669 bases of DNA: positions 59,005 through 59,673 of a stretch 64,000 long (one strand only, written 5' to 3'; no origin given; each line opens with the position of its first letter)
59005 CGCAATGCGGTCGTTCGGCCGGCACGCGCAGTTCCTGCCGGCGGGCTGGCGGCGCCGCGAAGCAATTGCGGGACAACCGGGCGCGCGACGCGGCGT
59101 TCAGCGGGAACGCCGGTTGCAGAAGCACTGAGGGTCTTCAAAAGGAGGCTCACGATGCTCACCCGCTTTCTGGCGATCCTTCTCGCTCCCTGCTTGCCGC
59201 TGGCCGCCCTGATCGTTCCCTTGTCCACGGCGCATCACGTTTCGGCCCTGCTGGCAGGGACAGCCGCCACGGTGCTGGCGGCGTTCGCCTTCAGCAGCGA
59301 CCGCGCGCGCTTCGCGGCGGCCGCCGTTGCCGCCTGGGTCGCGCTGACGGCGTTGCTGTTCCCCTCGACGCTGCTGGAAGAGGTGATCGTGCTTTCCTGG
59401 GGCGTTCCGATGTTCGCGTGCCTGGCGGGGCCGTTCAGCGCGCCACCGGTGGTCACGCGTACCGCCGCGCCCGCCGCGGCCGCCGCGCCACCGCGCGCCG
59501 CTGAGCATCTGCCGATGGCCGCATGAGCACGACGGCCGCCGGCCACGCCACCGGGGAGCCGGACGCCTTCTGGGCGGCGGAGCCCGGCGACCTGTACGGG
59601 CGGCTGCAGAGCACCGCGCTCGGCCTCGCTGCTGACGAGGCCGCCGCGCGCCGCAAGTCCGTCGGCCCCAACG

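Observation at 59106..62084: Sigma-54 promoter driving a small Pro-rich membrane protein ORF coupled to mgtA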

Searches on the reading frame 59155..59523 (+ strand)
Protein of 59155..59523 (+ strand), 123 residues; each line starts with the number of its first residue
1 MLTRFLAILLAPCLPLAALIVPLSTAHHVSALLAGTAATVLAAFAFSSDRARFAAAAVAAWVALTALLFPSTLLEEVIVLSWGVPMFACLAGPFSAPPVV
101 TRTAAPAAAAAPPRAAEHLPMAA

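Call 6: search_protein_families(library=pfam, proteins=[window:59155-59523:+], max_evalue=0.01)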
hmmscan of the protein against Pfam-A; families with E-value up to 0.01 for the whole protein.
window:59155-59523:+ (123 aa): 0 families

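Call 7: search_protein_families(library=ncbifam, proteins=[window:59155-59523:+], max_evalue=0.01)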
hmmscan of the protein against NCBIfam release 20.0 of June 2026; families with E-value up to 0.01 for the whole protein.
window:59155-59523:+ (123 aa): 0 families

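Call 8: find_homologous_proteins(query=window:59155-59523:+, max_evalue=0.001)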
Query window:59155-59523:+ (123 aa): 55 proteins with E <= 0.001 among 4160 candidates.
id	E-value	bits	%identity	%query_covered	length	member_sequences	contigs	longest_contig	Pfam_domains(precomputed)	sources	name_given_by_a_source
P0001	3.9e-54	200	88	100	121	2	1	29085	-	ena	-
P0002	6.3e-51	190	84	100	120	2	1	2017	-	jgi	jgi:hypothetical protein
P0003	1.1e-46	176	81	100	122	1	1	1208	-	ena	-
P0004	1.4e-44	169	83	84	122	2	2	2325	-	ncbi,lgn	-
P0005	3.3e-44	168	76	100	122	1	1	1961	-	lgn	-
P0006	1.2e-42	163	76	100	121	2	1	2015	-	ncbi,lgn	-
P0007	1.6e-42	163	78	100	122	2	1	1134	-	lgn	-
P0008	5.1e-40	154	75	100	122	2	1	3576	-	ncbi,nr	ncbi:MAG TPA: hypothetical protein VLT58_11660 [Polyangia bacterium]|nr:hypothetical protein [Polyan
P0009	2.3e-39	152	74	100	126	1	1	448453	-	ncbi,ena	-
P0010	3.5e-38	149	73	100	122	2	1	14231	-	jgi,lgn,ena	jgi:hypothetical protein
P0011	8.8e-37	144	67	100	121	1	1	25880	-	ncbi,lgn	-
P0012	3.7e-35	139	65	100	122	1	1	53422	-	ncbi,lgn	-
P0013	5.9e-35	138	67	100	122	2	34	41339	-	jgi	jgi:hypothetical protein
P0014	4.5e-34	135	63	100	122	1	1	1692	-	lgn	-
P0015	9.7e-34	134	64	100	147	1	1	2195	-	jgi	jgi:hypothetical protein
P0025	2.4e-30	123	56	100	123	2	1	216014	-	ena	-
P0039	4.2e-26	110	55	100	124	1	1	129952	-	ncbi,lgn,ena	-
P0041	1.8e-25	108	54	82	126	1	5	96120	PF03779.21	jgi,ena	jgi:hypothetical protein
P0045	2.1e-24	104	54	82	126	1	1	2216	PF03779.21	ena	-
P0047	2.9e-24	104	54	81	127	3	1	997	PF03779.21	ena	-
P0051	4.6e-23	100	53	84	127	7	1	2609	PF03779.21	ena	-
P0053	6.8e-23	99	50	100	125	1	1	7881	PF03779.21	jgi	jgi:hypothetical protein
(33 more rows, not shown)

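Call 10: find_encoding_contigs(protein=P0009, flank=8000, max_places=2)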
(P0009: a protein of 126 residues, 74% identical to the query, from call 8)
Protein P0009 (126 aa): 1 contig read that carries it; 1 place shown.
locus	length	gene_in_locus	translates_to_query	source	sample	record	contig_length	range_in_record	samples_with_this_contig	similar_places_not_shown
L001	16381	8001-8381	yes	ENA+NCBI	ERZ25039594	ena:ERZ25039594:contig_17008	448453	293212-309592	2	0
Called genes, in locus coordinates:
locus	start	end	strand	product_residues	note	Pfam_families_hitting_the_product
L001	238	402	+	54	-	-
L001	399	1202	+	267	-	PF01066:CDP-OH_P_transf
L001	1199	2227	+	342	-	PF03706:LPG_synthase_TM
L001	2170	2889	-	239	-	PF01135:PCMT (weak), PF01596:Methyltransf_3, PF13578:Methyltransf_24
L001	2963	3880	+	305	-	PF00487:FA_desaturase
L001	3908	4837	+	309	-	PF00512:HisKA, PF02518:HATPase_c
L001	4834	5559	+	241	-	PF00072:Response_reg, PF00486:Trans_reg_C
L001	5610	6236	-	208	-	PF13417:GST_N_3, PF13409:GST_N_2, PF00043:GST_C (weak), PF14497:GST_C_3 (weak), PF13410:GST_C_2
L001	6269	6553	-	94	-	-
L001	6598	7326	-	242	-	PF00072:Response_reg, PF06490:FleQ (faint), PF03709:OKR_DC_1_N (faint), PF00072:Response_reg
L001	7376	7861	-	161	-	PF00571:CBS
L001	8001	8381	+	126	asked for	-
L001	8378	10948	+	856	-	PF00690:Cation_ATPase_N, PF00122:E1-E2_ATPase, PF00702:Hydrolase, PF13246:Cation_ATPase, PF00689:Cation_ATPase_C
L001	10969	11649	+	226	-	PF04542:Sigma70_r2, PF04545:Sigma70_r4 (faint)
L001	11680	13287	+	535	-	PF13671:AAA_33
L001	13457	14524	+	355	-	PF00072:Response_reg, PF01078:Mg_chelatase (faint), PF00158:Sigma54_activat, PF14532:Sigma54_activ_2, PF07728:AAA_5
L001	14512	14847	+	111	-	PF25601:AAA_lid_14, PF02954:HTH_8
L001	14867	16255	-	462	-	PF00072:Response_reg, PF00989:PAS, PF00512:HisKA, PF02518:HATPase_c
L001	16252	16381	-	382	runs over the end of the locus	PF11563:Protoglobin, PF00512:HisKA, PF02518:HATPase_c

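Call 11: find_encoding_contigs(protein=P0025, flank=8000, max_places=2)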
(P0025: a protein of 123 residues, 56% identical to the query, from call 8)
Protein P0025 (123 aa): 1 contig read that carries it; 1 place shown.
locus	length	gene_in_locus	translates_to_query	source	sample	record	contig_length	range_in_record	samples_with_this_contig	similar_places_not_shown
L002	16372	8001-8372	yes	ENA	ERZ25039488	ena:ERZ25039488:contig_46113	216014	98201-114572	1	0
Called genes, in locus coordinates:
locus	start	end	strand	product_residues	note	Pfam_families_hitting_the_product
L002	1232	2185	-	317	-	-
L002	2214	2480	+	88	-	-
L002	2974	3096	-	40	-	-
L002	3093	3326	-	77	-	PF00072:Response_reg (weak)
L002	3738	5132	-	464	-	PF00689:Cation_ATPase_C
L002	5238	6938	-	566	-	PF00690:Cation_ATPase_N, PF00122:E1-E2_ATPase, PF13246:Cation_ATPase (weak)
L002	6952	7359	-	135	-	PF03641:Lysine_decarbox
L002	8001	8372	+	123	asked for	-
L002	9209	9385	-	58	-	-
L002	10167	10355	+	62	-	-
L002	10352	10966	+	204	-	PF00689:Cation_ATPase_C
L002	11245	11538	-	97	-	-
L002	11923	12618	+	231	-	PF13671:AAA_33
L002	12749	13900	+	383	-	PF00582:Usp, PF00072:Response_reg (weak)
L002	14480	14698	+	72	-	PF02954:HTH_8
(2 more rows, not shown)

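Call 12: find_encoding_contigs(protein=P0039, flank=8000, max_places=2)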
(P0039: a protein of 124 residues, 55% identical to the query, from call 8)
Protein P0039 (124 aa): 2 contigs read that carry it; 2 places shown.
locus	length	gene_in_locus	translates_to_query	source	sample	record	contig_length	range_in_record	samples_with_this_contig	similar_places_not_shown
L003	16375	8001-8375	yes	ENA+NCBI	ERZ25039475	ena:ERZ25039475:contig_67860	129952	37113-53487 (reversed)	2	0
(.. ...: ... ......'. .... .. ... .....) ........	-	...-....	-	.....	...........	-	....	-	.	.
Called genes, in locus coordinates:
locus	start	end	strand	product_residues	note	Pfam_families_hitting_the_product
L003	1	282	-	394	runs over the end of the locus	PF02321:OEP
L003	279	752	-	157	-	PF02470:MlaD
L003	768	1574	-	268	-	PF02405:MlaE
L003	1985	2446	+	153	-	PF01322:Cytochrom_C_2 (weak)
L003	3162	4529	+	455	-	PF00582:Usp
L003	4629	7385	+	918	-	PF02629:CoA_binding, PF13380:CoA_binding_2, PF13607:Succ_CoA_lig, PF19045:Ligase_CoA_2, PF13549:ATP-grasp_5, PF13302:Acetyltransf_3, PF00583:Acetyltransf_1, PF13508:Acetyltransf_7 (weak)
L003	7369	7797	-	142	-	PF00571:CBS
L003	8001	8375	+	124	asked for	-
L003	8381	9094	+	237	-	PF04542:Sigma70_r2, PF04545:Sigma70_r4 (weak)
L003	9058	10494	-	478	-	PF07995:GSDH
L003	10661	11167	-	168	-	PF04264:YceI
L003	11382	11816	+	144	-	PF01814:Hemerythrin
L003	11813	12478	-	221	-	PF04264:YceI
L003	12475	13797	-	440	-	PF00582:Usp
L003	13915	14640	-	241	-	PF04972:BON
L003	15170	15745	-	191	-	PF00571:CBS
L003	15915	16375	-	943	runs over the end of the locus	PF02085:Cytochrom_CIII (faint), PF14522:Cytochrome_C7 (faint), PF14537:Cytochrom_c3_2 (faint), PF22113:Mtrc-MtrF_II-IV_dom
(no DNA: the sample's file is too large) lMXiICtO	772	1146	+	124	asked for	-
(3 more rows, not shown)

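Call 23: find_related_loci(query=A1, collection=genome_contigs, flank=8000)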
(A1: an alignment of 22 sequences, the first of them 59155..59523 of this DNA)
Query A1 (123 aa) in genome_contigs; peptide patterns used: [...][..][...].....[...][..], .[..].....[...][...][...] (x = any residue, [..] = any of these).
96 stretches matched a pattern; 7 encode a relative of the query (tblastn E <= 1e-3); 7 distinct loci.
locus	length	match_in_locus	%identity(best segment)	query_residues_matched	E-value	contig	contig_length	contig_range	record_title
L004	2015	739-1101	76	1-123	1e-44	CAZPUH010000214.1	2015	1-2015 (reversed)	MAG TPA_asm: uncultured Myxococcales bacterium isolate binchicken_co84_299 genome assembly, contig: k141_1619643, whole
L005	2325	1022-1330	83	1-103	3e-40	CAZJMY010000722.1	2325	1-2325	MAG TPA_asm: uncultured Myxococcales bacterium isolate binchicken_co84_298 genome assembly, contig: k141_1641579, whole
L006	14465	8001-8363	58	1-121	4e-37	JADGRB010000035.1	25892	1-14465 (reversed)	MAG: Proteobacteria bacterium isolate Chersky.8_6 contig-100_113, whole genome shotgun sequence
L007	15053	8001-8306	57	1-102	7e-31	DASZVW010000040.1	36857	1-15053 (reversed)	MAG TPA_asm: Polyangia bacterium isolate SMAG_U6141 k141_445483, whole genome shotgun sequence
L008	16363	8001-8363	57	1-123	5e-30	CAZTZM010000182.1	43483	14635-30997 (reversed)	MAG TPA_asm: uncultured Myxococcales bacterium isolate binchicken_co84_305 genome assembly, contig: k141_1893365, whole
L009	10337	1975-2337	63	1-123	3e-29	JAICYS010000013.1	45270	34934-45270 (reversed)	MAG: Myxococcota bacterium isolate LS_ISSM_2_bin.42 k141_3944126_length_45270_cov_12.2752, whole genome shotgun sequence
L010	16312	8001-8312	55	1-104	3e-24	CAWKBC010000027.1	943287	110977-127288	MAG: uncultured proteobacterium isolate MFD04540.bin.3.176 genome assembly, contig: contig_6112, whole genome shotgun se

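Call 24: find_related_loci(query=A1, collection=metagenome_contigs, flank=6000)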
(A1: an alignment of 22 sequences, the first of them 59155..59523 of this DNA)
Query A1 (123 aa) in metagenome_contigs; peptide patterns used: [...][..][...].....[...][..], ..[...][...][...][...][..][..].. (x = any residue, [..] = any of these).
138 stretches matched a pattern; 33 encode a relative of the query (tblastn E <= 1e-3); 33 distinct loci.
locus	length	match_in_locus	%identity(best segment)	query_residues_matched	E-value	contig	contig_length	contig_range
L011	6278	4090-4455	64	1-123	3e-42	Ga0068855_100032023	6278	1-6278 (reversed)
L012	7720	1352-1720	61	1-123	5e-40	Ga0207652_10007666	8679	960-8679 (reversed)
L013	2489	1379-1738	74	1-121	7e-40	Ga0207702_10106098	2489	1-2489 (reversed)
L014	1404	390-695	61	1-102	3e-35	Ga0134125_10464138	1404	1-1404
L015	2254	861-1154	62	6-103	2e-34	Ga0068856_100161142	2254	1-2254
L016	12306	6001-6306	67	1-102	3e-33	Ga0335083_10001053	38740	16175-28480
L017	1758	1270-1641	60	1-123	6e-33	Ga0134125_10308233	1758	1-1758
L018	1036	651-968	58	1-106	1e-33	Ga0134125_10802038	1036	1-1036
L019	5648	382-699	57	1-106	2e-32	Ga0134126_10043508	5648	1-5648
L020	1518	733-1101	49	1-123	7e-32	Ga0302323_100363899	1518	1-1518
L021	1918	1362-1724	59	1-123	6e-31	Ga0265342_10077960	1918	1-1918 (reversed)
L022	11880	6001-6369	48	1-123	5e-31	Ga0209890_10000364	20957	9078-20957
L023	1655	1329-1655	52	1-109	1e-30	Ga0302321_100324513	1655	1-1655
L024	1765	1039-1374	53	1-112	2e-30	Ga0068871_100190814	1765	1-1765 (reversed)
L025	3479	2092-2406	52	1-105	4e-29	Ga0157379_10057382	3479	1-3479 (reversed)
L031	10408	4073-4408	47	1-112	2e-26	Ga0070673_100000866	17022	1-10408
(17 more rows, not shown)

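Call 29: find_encoding_contigs(protein=P0001, flank=10000, max_places=2)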
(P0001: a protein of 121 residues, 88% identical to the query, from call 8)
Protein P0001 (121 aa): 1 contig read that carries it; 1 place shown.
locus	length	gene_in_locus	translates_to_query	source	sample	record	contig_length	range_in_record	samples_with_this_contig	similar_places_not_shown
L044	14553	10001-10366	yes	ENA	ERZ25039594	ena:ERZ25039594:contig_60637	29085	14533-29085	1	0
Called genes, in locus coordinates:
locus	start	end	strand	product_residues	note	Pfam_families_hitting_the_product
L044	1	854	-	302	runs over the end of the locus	-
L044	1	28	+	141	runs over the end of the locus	-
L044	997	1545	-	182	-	PF01596:Methyltransf_3, PF13578:Methyltransf_24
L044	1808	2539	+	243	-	PF00487:FA_desaturase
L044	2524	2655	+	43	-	-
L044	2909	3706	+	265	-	PF00512:HisKA, PF13581:HATPase_c_2 (faint), PF02518:HATPase_c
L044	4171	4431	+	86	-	PF00486:Trans_reg_C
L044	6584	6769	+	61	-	PF03894:XFP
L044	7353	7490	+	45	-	PF09363:XFP_C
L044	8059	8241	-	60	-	-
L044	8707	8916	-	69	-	PF13515:FUSC_2 (weak)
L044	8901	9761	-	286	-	PF04632:FUSC (weak), PF13515:FUSC_2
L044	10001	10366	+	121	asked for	-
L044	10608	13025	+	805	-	PF00122:E1-E2_ATPase, PF00702:Hydrolase (weak), PF00689:Cation_ATPase_C (weak)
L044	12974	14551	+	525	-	PF13671:AAA_33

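Call 34: search_protein_families(library=pfam, proteins=[L009:7560-9131:-, L009:8948-10336:-, L006:12666-14069:-, L008:14645-16048:-, L010:14629-15831:-, L012:6489-7718:-, L031:9189-10406:-, L003:8381-9091:+, L001:11680-13284:+, L001:6598-7326:-], max_evalue=0.001)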
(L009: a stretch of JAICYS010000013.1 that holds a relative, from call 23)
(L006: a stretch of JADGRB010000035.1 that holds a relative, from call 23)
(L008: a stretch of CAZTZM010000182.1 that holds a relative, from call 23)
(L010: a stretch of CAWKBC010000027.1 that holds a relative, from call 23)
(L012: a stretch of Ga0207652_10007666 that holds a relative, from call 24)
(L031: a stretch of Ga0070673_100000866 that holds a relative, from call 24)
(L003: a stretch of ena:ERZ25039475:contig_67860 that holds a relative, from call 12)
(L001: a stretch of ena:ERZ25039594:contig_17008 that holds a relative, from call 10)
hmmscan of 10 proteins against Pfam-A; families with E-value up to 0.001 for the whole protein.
L009:7560-9131:- (524 aa): 5 families
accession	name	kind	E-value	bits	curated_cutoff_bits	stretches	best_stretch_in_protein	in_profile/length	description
PF02518.31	HATPase_c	-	3.2e-26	92.4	26.4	1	419-522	1-110/111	Histidine kinase-, DNA gyrase B-, and HSP90-like ATPase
PF00072.30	Response_reg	-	2.3e-21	76.5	30.2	1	65-174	1-110/111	Response regulator receiver domain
PF00512.31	HisKA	-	1.2e-12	48.1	26.9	1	310-373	3-62/66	His Kinase A (phospho-acceptor) domain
PF00989.32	PAS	-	3e-07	30.9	22.6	1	202-241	4-43/113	PAS fold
PF13581.12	HATPase_c_2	-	3.3e-06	27.6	27.4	1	400-518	4-126/127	Histidine kinase-like ATPase domain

L009:8948-10336:- (463 aa): 3 families
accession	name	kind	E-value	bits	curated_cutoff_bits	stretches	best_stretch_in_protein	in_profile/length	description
PF11563.14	Protoglobin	-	1e-32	113.8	25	1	80-229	5-156/158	Protoglobin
PF02518.31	HATPase_c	-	2.8e-23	82.9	26.4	1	351-455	2-110/111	Histidine kinase-, DNA gyrase B-, and HSP90-like ATPase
PF00512.31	HisKA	-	6.2e-11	42.6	26.9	1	243-309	3-64/66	His Kinase A (phospho-acceptor) domain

L006:12666-14069:- (468 aa): 3 families
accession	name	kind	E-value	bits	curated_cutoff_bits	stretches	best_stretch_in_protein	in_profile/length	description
PF11563.14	Protoglobin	-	8.3e-28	97.8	25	1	80-232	6-156/158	Protoglobin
PF02518.31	HATPase_c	-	8.6e-21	74.9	26.4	1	353-455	2-108/111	Histidine kinase-, DNA gyrase B-, and HSP90-like ATPase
PF00512.31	HisKA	-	3.2e-11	43.5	26.9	1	246-312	3-64/66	His Kinase A (phospho-acceptor) domain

L008:14645-16048:- (468 aa): 6 families
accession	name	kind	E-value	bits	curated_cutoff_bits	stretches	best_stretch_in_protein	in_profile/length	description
PF02518.31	HATPase_c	-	7e-25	88.1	26.4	1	362-464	1-109/111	Histidine kinase-, DNA gyrase B-, and HSP90-like ATPase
PF00072.30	Response_reg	-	6.8e-21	75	30.2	1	8-116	1-109/111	Response regulator receiver domain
PF00512.31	HisKA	-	1.8e-11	44.3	26.9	1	253-316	3-62/66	His Kinase A (phospho-acceptor) domain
PF00989.32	PAS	-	1.8e-08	34.8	22.6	1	145-186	4-45/113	PAS fold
PF13581.12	HATPase_c_2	-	5.1e-06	27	27.4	1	359-461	21-126/127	Histidine kinase-like ATPase domain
PF13188.13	PAS_8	-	4.1e-05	23.8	21.8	1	143-192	2-48/65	PAS domain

L010:14629-15831:- (401 aa): 5 families
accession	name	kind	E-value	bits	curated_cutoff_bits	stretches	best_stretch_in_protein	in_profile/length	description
PF11563.14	Protoglobin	-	1.2e-32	113.5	25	1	15-165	6-155/158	Protoglobin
PF02518.31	HATPase_c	-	2.8e-26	92.5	26.4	1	288-393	2-110/111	Histidine kinase-, DNA gyrase B-, and HSP90-like ATPase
PF00512.31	HisKA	-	9.5e-12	45.2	26.9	1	180-246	3-64/66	His Kinase A (phospho-acceptor) domain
PF10090.15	HPTransfase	-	1e-05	25.7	22.9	1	292-381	32-121/123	Histidine phosphotransferase C-terminal domain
PF13581.12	HATPase_c_2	-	0.00033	21.1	27.4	1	296-371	40-112/127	Histidine kinase-like ATPase domain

L012:6489-7718:- (410 aa): 6 families
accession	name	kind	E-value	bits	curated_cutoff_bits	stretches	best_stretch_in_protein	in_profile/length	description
PF02518.31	HATPase_c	-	3.6e-26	92.2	26.4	1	304-407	1-110/111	Histidine kinase-, DNA gyrase B-, and HSP90-like ATPase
PF00512.31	HisKA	-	4.7e-12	46.2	26.9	1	195-258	3-62/66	His Kinase A (phospho-acceptor) domain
PF00072.30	Response_reg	-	2.2e-08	34.7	30.2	1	1-59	52-110/111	Response regulator receiver domain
PF00989.32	PAS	-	1.7e-07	31.7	22.6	1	87-127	4-44/113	PAS fold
PF13581.12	HATPase_c_2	-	9.5e-06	26.1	27.4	1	307-399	30-122/127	Histidine kinase-like ATPase domain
PF13188.13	PAS_8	-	7.7e-05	22.9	21.8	0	85-128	2-42/65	PAS domain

L031:9189-10406:- (406 aa): 5 families
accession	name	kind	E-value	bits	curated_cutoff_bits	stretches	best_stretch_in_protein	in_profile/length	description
PF02518.31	HATPase_c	-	2e-25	89.8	26.4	1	297-399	2-110/111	Histidine kinase-, DNA gyrase B-, and HSP90-like ATPase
PF00512.31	HisKA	-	4.4e-12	46.3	26.9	1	187-250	3-62/66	His Kinase A (phospho-acceptor) domain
PF00989.32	PAS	-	5.9e-07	29.9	22.6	1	79-119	4-44/113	PAS fold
PF13581.12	HATPase_c_2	-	2.2e-05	24.9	27.4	1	309-395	40-126/127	Histidine kinase-like ATPase domain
PF00072.30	Response_reg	-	0.00049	20.7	30.2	0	4-50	63-109/111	Response regulator receiver domain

L003:8381-9091:+ (237 aa): 2 families
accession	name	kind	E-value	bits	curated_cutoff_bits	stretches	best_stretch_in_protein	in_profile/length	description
PF04542.20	Sigma70_r2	-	5.4e-16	58.6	24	1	38-100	1-62/71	Sigma-70 region 2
PF04545.22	Sigma70_r4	-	2.7e-06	27.2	24.1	1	179-227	4-50/50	Sigma-70, region 4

L001:11680-13284:+ (535 aa): 4 families
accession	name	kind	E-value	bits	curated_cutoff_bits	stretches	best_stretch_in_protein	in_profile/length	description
PF13671.12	AAA_33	-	6.3e-28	98.3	27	1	348-493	1-143/143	AAA domain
PF06414.18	Zeta_toxin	-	6.2e-05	23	22.3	1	342-470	12-144/199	Zeta toxin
PF13207.12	AAA_17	-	6.3e-05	23.7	27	1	353-481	2-134/136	AAA domain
PF13238.12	AAA_18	-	0.00027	21.8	29.4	1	349-470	1-112/128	AAA domain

L001:6598-7326:- (242 aa): 4 families
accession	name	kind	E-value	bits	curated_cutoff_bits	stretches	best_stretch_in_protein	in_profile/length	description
PF00072.30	Response_reg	-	7.9e-39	132.7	30.2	2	6-115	1-110/111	Response regulator receiver domain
PF06490.17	FleQ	-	7.6e-07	29.9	22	0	6-87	2-81/108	Flagellar regulatory protein FleQ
PF03709.21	OKR_DC_1_N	-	4.3e-06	27.4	29.3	0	18-91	8-79/111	Orn/Lys/Arg decarboxylase, N-terminal domain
PF13399.11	LytR_C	-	4.9e-05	24.6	22.2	0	12-57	12-48/86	LytR cell envelope-related transcriptional attenuator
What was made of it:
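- REC-PAS-HisKA-HATPase (NmpS-like), Protoglobin-HisKA-HATPase (NmpU-like), REC-REC (NmpT-like) and CBS genes are all present (calls 10, 34). The kinases linked to this activator in related loci are cytoplasmic protoglobin and PAS kinases of the NmpU/NmpS type, not Mg2+ sensors (call 34).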

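Call 53: search_protein_representatives(alignment_id=A1)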
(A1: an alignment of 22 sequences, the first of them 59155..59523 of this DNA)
Query: 22 sequences, 122 profile positions. Proteins with E-value up to 0.001 (for the whole library): 44; up to 1e-10: 24; up to 1e-30: 5. The best 44 are listed.
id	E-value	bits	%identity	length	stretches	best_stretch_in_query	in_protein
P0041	4.4e-48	178.7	-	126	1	1-122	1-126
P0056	5.3e-43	162.3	-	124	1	1-122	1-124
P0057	5.4e-38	146.1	-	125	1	1-112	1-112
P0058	2.2e-37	144.2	-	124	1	1-115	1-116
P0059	2.8e-33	130.9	-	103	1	1-98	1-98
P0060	2.6e-29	118.1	-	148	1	1-91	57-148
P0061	4.4e-29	117.3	-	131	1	1-85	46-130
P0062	9.4e-29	116.3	-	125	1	1-115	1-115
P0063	3.1e-28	114.6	-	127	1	1-114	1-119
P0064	7.0e-28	113.4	-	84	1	40-122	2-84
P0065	5.6e-24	100.9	-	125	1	1-110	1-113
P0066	8.7e-24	100.2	-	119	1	1-75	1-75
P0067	2.2e-23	98.9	-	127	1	4-90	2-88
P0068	3.9e-23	98.1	-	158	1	1-80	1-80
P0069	7.6e-23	97.2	-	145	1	1-120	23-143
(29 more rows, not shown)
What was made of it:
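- Closest known: SPW repeat proteins. Different: The family is very narrow: 44 representatives among 1.84 billion proteins (call 53).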

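Call 54: predict_structure(alignment_id=A1)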
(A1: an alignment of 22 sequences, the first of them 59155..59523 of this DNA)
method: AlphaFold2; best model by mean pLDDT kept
length: 123 residues; sequences in the alignment: 22
mean_pLDDT: 62.1   pTM: 0.34
mean pLDDT of the five models: 62.1, 61.9, 61.3, 55.4, 52.0
residues with pLDDT >= 90: 0; 70-90: 1; 50-70: 122; < 50: 0
segments of 3 or more residues with pLDDT < 50: none
pLDDT, mean of each block of 10 residues (from residue 1): 62 59 65 65 63 63 62 59 64 62 58 62 63
secondary structure, 60 per line:
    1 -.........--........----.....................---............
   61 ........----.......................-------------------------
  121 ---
elements in order: H2-10 H13-20 H25-45 H49-68 H73-95
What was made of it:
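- Tried and rejected: The AlphaFold model of the small protein had a mean pLDDT of 62 (call 54).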
